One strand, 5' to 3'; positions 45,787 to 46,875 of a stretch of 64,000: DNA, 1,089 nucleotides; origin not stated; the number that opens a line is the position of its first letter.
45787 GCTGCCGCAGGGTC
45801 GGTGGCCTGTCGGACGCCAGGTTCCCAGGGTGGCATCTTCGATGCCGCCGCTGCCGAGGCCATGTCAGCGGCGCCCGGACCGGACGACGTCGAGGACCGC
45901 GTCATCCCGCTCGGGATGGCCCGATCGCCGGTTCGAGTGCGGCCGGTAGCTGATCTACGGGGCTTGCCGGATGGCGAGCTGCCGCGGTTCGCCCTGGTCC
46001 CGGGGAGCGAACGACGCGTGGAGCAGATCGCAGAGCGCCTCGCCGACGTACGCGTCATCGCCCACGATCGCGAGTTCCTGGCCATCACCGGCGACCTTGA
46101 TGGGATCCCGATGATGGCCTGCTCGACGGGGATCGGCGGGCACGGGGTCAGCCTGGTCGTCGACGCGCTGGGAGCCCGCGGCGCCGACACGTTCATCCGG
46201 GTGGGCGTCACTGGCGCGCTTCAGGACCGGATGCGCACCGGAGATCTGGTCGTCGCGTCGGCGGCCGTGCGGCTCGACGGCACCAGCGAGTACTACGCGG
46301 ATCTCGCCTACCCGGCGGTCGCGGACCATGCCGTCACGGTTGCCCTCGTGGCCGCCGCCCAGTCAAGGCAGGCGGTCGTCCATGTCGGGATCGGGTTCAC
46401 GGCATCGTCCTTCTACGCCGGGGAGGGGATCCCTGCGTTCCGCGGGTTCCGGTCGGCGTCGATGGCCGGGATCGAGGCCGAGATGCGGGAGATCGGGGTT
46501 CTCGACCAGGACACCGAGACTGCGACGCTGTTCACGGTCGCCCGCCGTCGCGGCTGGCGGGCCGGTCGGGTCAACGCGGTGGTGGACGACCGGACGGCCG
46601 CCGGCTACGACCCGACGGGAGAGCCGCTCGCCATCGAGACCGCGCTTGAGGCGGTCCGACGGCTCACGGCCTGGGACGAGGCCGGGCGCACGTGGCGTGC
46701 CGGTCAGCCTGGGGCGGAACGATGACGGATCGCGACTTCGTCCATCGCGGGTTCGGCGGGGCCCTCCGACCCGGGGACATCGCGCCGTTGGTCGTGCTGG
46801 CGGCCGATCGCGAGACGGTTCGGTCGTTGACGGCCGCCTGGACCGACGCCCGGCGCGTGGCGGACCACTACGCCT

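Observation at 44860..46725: PfkB kinase fused in-frame to a divergent nucleoside-phosphorylase domain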

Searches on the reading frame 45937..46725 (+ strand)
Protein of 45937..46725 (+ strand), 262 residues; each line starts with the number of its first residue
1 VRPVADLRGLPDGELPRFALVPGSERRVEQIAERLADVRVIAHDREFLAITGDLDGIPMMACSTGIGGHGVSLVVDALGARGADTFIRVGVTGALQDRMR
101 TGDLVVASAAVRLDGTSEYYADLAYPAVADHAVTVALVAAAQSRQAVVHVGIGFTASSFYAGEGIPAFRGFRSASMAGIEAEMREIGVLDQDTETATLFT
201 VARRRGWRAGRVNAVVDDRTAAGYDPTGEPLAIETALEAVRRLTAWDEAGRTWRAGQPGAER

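Call 17: search_solved_structures(query=window:45937-46725:+, max_evalue=0.00001, show_alignments=3)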
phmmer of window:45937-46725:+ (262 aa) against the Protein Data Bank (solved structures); distinct sequences matched with E-value up to 0.00001: 60.
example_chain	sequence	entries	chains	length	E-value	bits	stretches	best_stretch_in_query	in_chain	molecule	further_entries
4i2v_A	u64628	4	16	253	3.8e-45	157.3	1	17-223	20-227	Uridine phosphorylase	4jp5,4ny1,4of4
7q1i_AAA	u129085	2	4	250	4e-45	157.3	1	16-242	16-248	Uridine phosphorylase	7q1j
4yjk_D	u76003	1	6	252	5.4e-45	156.8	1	17-222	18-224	Uridine phosphorylase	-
4r2w_A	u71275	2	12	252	8.5e-45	156.2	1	17-222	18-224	Uridine phosphorylase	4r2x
7q30_DDD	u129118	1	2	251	9.9e-45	156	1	17-222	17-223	Uridine phosphorylase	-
1k3f_A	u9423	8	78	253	1.2e-44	155.7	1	17-242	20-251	uridine phosphorylase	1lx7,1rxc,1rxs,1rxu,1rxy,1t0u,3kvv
1tgv_A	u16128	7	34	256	1.2e-44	155.6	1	17-242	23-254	uridine phosphorylase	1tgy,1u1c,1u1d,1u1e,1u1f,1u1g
7q31_AAA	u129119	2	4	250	1.3e-44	155.5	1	17-242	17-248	Uridine phosphorylase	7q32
7q2w_DDD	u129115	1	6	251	1.7e-44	155.2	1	17-222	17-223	Uridine phosphorylase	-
2i8a_A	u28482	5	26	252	1.9e-44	155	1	16-242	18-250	Uridine phosphorylase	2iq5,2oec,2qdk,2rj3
3c74_A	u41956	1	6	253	1.9e-44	155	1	16-242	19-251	Uridine phosphorylase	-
1ryz_A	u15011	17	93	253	1.9e-44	155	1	16-242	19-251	Uridine phosphorylase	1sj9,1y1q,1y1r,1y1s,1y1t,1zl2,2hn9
2oxf_A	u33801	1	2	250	2.1e-44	154.9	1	16-242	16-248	Uridine phosphorylase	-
4r31_A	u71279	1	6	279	2.7e-43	151.3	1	17-245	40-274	Uridine phosphorylase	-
4g8j_A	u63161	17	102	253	3e-42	147.8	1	17-223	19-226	Uridine phosphorylase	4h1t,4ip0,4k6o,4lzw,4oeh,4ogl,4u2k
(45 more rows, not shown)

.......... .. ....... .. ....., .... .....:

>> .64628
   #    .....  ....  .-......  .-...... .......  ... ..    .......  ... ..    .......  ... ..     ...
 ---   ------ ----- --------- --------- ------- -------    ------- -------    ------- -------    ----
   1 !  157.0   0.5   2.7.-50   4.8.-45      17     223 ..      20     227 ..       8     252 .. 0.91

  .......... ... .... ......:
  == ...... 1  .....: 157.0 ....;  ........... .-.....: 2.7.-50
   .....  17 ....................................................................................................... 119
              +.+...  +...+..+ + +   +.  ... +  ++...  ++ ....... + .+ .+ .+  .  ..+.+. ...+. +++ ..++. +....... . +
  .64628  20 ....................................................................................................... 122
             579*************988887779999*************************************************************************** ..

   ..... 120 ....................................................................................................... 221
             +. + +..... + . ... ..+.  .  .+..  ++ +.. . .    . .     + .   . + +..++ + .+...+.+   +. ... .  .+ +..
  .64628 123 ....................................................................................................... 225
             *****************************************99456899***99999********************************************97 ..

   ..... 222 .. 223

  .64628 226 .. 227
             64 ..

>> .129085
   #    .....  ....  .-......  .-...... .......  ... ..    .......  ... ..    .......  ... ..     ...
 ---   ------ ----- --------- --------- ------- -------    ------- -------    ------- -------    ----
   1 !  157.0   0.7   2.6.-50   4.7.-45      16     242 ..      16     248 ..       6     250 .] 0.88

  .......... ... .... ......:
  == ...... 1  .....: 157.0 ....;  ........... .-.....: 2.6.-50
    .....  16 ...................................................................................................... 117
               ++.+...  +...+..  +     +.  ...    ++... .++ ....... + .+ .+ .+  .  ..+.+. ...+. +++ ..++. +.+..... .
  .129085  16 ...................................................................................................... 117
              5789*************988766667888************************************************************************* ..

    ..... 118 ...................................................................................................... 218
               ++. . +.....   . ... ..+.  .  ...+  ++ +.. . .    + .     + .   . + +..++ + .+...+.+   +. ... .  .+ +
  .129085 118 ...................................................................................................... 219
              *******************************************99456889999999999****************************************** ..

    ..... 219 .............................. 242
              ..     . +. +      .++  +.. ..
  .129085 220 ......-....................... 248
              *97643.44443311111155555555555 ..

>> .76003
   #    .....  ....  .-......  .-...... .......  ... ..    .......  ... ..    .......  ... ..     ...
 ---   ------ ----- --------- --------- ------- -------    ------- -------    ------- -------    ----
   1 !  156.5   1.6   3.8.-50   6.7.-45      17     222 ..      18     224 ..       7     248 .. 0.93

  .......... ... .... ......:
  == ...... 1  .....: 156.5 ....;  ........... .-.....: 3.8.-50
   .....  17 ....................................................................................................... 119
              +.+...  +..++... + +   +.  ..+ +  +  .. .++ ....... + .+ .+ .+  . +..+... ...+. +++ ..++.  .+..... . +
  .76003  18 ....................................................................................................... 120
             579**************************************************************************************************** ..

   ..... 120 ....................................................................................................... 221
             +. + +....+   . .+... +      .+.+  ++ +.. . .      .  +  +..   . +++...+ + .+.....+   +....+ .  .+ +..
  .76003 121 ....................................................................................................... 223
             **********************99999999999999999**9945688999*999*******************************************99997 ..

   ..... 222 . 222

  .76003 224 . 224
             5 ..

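Call 40: find_homologous_proteins(query=A3, max_evalue=1e-40)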
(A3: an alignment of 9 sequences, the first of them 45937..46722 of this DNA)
Query A3 (9 sequences) (262 aa, profile of the alignment): 2732 proteins with E <= 1e-40 among 8000 candidates; the best 120 are listed.
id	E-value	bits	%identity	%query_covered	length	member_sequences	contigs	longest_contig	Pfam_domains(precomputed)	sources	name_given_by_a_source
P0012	2.9e-135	468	51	93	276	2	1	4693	PF01048.27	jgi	jgi:uridine phosphorylase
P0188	3.4e-134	464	49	91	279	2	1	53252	PF01048.27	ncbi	-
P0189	1.8e-132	458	49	91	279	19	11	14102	PF01048.27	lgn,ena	-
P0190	1.1e-131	456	50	94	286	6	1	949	PF01048.27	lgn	-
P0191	2.8e-131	455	50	91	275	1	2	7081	PF01048.27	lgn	-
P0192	3.2e-131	454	52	90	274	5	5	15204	PF01048.27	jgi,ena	jgi:uridine phosphorylase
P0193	3.9e-131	454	53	91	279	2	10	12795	PF01048.27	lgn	-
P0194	7.5e-131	453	52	90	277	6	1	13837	PF01048.27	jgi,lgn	jgi:uridine phosphorylase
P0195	7.5e-131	453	50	92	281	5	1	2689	PF01048.27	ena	-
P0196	1.0e-130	453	51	90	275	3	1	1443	PF01048.27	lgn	-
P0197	2.2e-130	452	52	90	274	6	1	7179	PF01048.27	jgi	jgi:uridine phosphorylase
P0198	5.5e-130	450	51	90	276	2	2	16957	PF01048.27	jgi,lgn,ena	-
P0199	6.6e-130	450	48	92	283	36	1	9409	PF01048.27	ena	-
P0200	9.2e-130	450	53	92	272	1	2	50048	PF01048.27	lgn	-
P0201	1.0e-129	449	53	90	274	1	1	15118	PF01048.27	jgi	-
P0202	1.5e-129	449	52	90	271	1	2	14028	PF01048.27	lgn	-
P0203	2.4e-129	448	50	91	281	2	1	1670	PF01048.27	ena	-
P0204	3.4e-129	448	55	90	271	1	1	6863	PF01048.27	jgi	jgi:uridine phosphorylase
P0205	4.1e-129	447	52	93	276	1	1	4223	PF01048.27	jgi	jgi:uridine phosphorylase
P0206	6.5e-129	447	53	89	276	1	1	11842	PF01048.27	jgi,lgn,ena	-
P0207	8.1e-129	446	52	92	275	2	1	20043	PF01048.27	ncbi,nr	ncbi:MAG: nucleoside phosphorylase [Chloroflexi bacterium]|nr:nucleoside phosphorylase [Chloroflexot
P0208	1.1e-128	446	50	90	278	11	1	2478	PF01048.27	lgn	-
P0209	1.1e-128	446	54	90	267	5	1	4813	PF01048.27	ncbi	-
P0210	1.3e-128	446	49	91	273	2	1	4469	PF01048.27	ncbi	-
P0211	2.1e-128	445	53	89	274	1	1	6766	PF01048.27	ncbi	-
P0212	2.5e-128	445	50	91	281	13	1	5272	PF01048.27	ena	-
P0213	2.7e-128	445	51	91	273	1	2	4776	PF01048.27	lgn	-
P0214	3.1e-128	445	52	89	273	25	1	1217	PF01048.27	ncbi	-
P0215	4.8e-128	444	53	92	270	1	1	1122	PF01048.27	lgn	-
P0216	6.7e-128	443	54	92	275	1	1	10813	PF01048.27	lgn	-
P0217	6.7e-128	443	49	91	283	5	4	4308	PF01048.27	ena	-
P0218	8.6e-128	443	55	92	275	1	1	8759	PF01048.27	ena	-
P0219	1.0e-127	443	51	91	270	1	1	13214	PF01048.27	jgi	jgi:uridine phosphorylase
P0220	1.2e-127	443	54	90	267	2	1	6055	PF01048.27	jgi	jgi:uridine phosphorylase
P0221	2.0e-127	442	54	90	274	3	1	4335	PF01048.27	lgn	-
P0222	9.7e-127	440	51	92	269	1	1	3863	PF01048.27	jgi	jgi:uridine phosphorylase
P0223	2.9e-126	438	52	90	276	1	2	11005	PF01048.27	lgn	-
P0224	4.9e-126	437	50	91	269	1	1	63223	PF01048.27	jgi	jgi:uridine phosphorylase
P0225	2.7e-125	435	49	94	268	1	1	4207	PF01048.27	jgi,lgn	-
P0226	3.7e-125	434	53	91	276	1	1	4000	PF01048.27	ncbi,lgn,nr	ncbi:MAG: nucleoside phosphorylase [Hyphomicrobiales bacterium]|nr:nucleoside phosphorylase [Hyphomi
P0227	1.6e-124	432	52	92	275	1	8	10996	PF01048.27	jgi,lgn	jgi:uridine phosphorylase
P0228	1.6e-124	432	53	88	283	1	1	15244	PF01048.27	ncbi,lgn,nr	ncbi:MAG: nucleoside phosphorylase [Anaerolineales bacterium]|nr:nucleoside phosphorylase [Anaerolin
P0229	3.1e-124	431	50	91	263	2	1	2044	PF01048.27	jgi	jgi:uridine phosphorylase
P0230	9.2e-124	430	48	91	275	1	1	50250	PF01048.27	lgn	-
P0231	5.3e-122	424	52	89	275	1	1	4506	PF01048.27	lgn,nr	nr:nucleoside phosphorylase [Anaerolineae bacterium]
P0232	5.3e-122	424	52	92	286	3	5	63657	PF01048.27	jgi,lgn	-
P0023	4.0e-121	421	42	90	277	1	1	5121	PF01048.27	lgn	-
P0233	4.5e-121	421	49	90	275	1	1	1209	PF01048.27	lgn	-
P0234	1.1e-120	420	50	91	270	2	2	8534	PF01048.27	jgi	jgi:uridine phosphorylase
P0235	1.7e-120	419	51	90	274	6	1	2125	PF01048.27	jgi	-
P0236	3.2e-120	418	48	88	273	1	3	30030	PF01048.27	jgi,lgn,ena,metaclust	metaclust:\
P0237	5.1e-120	418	52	90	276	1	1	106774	PF01048.27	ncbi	-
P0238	1.1e-119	417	45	92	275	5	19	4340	PF01048.27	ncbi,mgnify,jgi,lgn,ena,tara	mgnify:FL=1|tara:strand:- start:205 stop:1032 length:828 start_codon:yes stop_codon:yes gene_type:co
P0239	2.3e-119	415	49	91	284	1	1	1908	PF01048.27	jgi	jgi:uridine phosphorylase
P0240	9.8e-119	413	49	91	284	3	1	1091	PF01048.27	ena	-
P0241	1.2e-118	413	49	90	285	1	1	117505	PF01048.27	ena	-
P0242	1.6e-118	413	47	90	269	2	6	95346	PF01048.27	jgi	jgi:uridine phosphorylase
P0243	1.7e-118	413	50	92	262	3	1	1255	PF01048.27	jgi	jgi:uridine phosphorylase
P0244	2.5e-118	412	49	90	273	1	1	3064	PF01048.27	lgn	-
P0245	1.2e-117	410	45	92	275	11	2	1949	PF01048.27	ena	-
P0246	2.4e-116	406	49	94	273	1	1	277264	PF01048.27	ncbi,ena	-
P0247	2.3e-115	402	48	90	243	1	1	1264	PF01048.27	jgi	-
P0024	1.1e-111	390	43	87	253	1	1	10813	PF01048.27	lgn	-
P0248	5.8e-110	385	50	91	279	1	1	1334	PF01048.27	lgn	-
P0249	1.1e-109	384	47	90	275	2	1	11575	PF01048.27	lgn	-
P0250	5.1e-109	382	68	93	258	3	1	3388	PF01048.27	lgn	-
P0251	1.1e-108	380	45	92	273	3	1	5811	PF01048.27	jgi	jgi:uridine phosphorylase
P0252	1.2e-108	380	73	92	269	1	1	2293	PF01048.27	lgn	-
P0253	1.8e-108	380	47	90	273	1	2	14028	PF01048.27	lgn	-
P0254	4.2e-108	379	48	87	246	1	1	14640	PF01048.27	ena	-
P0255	5.1e-108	378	46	91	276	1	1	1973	PF01048.27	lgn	-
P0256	3.5e-107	376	44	96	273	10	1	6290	PF01048.27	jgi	jgi:uridine phosphorylase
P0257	6.8e-107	375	44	90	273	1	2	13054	PF01048.27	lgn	-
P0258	8.9e-107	374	46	91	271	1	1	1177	PF01048.27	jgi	jgi:uridine phosphorylase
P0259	9.7e-107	374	45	93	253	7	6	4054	PF01048.27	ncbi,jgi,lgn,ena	-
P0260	1.5e-106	373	49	90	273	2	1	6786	PF01048.27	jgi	jgi:uridine phosphorylase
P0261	1.6e-106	373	44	96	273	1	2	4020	PF01048.27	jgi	jgi:uridine phosphorylase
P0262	2.4e-106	373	46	88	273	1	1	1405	PF01048.27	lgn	-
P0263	3.8e-106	372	45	91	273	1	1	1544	PF01048.27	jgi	jgi:uridine phosphorylase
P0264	3.8e-106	372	47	90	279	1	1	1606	PF01048.27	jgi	jgi:uridine phosphorylase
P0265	4.3e-106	372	45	90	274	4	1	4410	PF01048.27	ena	-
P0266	8.1e-105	368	44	91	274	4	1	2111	PF01048.27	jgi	-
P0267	5.0e-104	365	45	91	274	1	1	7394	PF01048.27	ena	-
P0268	1.2e-103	364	42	94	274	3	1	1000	PF01048.27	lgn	-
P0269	3.7e-103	362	43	92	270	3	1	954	PF01048.27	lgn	-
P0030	4.3e-101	356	47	86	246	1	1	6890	PF01048.27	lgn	-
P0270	6.1e-101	355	43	91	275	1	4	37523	PF01048.27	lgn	-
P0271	7.3e-101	355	44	91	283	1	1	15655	PF01048.27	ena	-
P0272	9.2e-101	354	69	90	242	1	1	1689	PF01048.27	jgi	jgi:uridine phosphorylase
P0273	4.1e-100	352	43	90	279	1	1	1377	PF01048.27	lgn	-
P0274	3.6e-98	346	44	90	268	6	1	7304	PF01048.27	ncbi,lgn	-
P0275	5.7e-98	345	43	92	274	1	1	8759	PF01048.27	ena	-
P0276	1.4e-95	338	43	90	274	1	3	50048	PF01048.27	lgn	-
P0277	1.0e-94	335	46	90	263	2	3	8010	PF01048.27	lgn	-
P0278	1.8e-93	331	43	92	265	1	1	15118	PF01048.27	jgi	-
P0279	4.7e-93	329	44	87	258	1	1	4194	PF01048.27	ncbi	-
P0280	5.2e-93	329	46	90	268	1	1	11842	PF01048.27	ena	-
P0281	3.8e-90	320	52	66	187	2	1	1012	PF01048.27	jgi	jgi:uridine phosphorylase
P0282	6.6e-90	319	44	94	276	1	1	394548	PF01048.27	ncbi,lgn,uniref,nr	ncbi:uridine phosphorylase [Thermococcus stetteri]|uniref:uridine phosphorylase n=1 Tax=Thermococcus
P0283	6.9e-90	319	44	90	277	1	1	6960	PF01048.27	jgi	jgi:uridine phosphorylase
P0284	8.1e-90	319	43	90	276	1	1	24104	PF01048.27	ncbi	ncbi:uridine phosphorylase [Thermococcus sp.]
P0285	1.3e-89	318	44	90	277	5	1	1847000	PF01048.27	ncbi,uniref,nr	ncbi:uridine phosphorylase [Thermococcus peptonophilus]|uniref:uridine phosphorylase n=1 Tax=Thermoc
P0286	2.2e-89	317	43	90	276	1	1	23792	PF01048.27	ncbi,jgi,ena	-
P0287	4.2e-89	316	47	77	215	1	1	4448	PF01048.27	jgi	jgi:uridine phosphorylase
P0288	9.5e-89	315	43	90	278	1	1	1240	PF01048.27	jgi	jgi:uridine phosphorylase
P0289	2.1e-88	314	42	94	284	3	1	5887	PF01048.27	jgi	-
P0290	2.1e-88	314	42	94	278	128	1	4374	PF01048.27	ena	-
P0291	2.5e-88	314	43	90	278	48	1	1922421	PF01048.27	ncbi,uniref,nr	ncbi:uridine phosphorylase [Thermococcus barossii]|uniref:Uridine phosphorylase n=1 Tax=Thermococcus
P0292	4.5e-88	313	44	90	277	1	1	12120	PF01048.27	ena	-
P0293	4.8e-88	313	43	90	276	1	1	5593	PF01048.27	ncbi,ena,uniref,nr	ncbi:uridine phosphorylase [Thermococcus sp.]|uniref:uridine phosphorylase n=1 Tax=Thermococcus sp. 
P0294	4.8e-88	313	43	95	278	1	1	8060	PF01048.27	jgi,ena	-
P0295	8.1e-88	312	44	90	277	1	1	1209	PF01048.27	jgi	-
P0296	8.5e-88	312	44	90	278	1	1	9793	PF01048.27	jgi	-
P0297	1.2e-87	311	43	90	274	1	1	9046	PF01048.27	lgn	-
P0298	1.2e-87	311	40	95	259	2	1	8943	PF01048.27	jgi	jgi:uridine phosphorylase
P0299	1.4e-87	311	43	90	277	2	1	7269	PF01048.27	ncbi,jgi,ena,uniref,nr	ncbi:uridine phosphorylase [Thermococcus sp.]|uniref:uridine phosphorylase n=1 Tax=Thermococcus sp. 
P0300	1.7e-87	311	42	94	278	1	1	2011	PF01048.27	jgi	jgi:uridine phosphorylase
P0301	1.8e-87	311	43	90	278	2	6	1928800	PF01048.27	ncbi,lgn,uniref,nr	ncbi:uridine phosphorylase [Thermococcus piezophilus]|uniref:Uridine phosphorylase n=1 Tax=Thermococ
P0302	2.9e-87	310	44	90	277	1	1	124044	PF01048.27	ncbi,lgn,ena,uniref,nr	ncbi:uridine phosphorylase [Thermococcus sp.]|uniref:uridine phosphorylase n=1 Tax=Thermococcus sp. 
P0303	3.2e-87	310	43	90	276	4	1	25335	PF01048.27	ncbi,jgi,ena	-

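Call 42: search_dna_similar(query=window:45937-46722:+, collection=plasmids, mode=protein, max_evalue=1e-10, max_rows=40)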
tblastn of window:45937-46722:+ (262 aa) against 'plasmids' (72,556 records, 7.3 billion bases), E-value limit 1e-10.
Records with a match: 51; places in all: 53; records where one place covers at least 80% of the query: 14.
Best place of each record, by identity: <60% 51.
By first word of the organism name: Pseudoalteromonas 14; Escherichia 6; Vibrio 5; Rhizobium 4; Enterococcus 3; Citrobacter 2; Salmonella 2; Klebsiella 2; Enterobacter 2; Proteus 2; and 8 more.
By predicted mobility (MOB-suite, as given by PLSDB): non-mobilizable 46; conjugative 3; mobilizable 2.
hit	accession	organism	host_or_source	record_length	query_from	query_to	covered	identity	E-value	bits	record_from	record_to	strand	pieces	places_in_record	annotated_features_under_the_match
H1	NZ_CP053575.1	Citrobacter sp. TSA-1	cell culture,laboratory stock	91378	9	243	90%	39.3%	2e-35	141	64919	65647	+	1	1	udp: uridine phosphorylase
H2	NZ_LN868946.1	Salmonella enterica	Homo sapiens,feces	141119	9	243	90%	39.3%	2e-35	140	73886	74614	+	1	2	udp: uridine phosphorylase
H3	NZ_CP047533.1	Salmonella enterica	Clam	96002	9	243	90%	39.3%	7e-35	139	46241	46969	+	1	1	udp: uridine phosphorylase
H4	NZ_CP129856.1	Klebsiella pneumoniae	Homo sapiens,whole organism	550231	18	243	86%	40.3%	4e-37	145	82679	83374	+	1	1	udp: uridine phosphorylase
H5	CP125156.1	Klebsiella pneumoniae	-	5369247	18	243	86%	40.3%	4e-37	145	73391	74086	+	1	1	udp: uridine phosphorylase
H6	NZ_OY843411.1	Escherichia coli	hen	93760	18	243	86%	40.3%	1e-35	141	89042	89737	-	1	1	udp: uridine phosphorylase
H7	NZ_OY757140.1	Escherichia coli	hen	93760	18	243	86%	40.3%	1e-35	141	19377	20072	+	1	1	udp: uridine phosphorylase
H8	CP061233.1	Escherichia coli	Sheep,cell culture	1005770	18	243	86%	40.3%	1e-35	141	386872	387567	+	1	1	udp: uridine phosphorylase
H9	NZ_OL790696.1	Escherichia coli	-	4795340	18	243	86%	40.3%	1e-35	141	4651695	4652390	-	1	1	none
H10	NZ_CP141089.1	Escherichia coli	Homo sapiens,Infected Human Urine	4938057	18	243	86%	40.3%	1e-35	141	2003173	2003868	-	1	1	none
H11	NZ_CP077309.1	Enterobacter hormaechei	-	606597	18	243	86%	39.9%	3e-35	140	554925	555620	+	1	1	udp: uridine phosphorylase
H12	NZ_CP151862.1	Citrobacter freundii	-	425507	18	243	86%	39.9%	4e-35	140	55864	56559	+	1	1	udp: uridine phosphorylase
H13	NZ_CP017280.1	Enterobacter ludwigii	Homo sapiens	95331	18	243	86%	39.9%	4e-35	140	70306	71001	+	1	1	udp: uridine phosphorylase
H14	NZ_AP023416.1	Vescimonas fastidiosa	Homo sapiens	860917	13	249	90%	35.1%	3e-28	120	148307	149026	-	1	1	udp: uridine phosphorylase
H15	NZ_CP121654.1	Rhizobium sp. CB3171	Calliandra calothyrsus,cell culture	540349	6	199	74%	41.8%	2e-32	132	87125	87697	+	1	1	nucleoside phosphorylase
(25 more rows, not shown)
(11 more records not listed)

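Call 43: get_annotated_region(hit=H15, flank=9000)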
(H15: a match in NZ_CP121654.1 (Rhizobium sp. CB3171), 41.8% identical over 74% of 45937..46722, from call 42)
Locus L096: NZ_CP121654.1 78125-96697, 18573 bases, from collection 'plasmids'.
description: Rhizobium sp. CB3171 plasmid pCB3171_2, complete sequence
organism: Rhizobium sp. CB3171 (NCBI taxid 3039157)
taxonomy: Bacteria; Pseudomonadota; Alphaproteobacteria; Hyphomicrobiales; Rhizobiaceae; Rhizobium; Rhizobium sp. CB3171
host: -; source: Calliandra calothyrsus,cell culture; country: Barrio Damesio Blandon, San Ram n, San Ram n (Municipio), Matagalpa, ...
typing (MOB-suite, as given by PLSDB): conjugative; relaxase MOBQ; mating-pair formation MPF_T
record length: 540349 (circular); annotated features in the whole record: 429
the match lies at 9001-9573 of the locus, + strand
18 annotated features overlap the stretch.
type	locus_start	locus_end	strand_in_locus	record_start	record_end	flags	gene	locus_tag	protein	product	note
CDS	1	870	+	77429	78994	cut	-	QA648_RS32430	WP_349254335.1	ABC transporter ATP-binding protein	-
CDS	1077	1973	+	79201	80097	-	-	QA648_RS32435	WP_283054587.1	ABC transporter permease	-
CDS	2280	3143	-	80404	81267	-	-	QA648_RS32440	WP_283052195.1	IS701 family transposase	-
CDS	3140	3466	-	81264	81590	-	-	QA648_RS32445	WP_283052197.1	transposase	-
CDS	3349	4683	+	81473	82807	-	-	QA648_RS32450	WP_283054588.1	ABC transporter permease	-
CDS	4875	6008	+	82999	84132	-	-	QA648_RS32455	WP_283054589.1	pyridoxal phosphate-dependent aminotransferase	-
CDS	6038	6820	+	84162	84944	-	-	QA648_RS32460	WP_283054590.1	SDR family oxidoreductase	-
CDS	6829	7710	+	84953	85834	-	-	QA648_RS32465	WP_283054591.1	alpha/beta hydrolase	-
CDS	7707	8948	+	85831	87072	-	-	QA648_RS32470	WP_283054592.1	hydantoinase/carbamoylase family amidase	-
CDS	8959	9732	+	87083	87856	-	-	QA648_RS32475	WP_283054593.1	nucleoside phosphorylase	-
CDS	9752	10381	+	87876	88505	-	deoC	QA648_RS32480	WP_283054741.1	deoxyribose-phosphate aldolase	GO:0009264 - deoxyribonucleotide catabolic process [Evidence IEA]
CDS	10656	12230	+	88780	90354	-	-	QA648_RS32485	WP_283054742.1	Re/Si-specific NAD(P)(+) transhydrogenase subunit alpha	GO:1902600 - proton transmembrane transport [Evidence IEA]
CDS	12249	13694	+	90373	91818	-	-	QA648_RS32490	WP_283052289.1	NAD(P)(+) transhydrogenase (Re/Si-specific) subunit beta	-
CDS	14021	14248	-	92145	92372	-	-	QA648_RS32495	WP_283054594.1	hypothetical protein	-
CDS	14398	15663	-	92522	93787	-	-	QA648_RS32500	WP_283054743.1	Glu/Leu/Phe/Val dehydrogenase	-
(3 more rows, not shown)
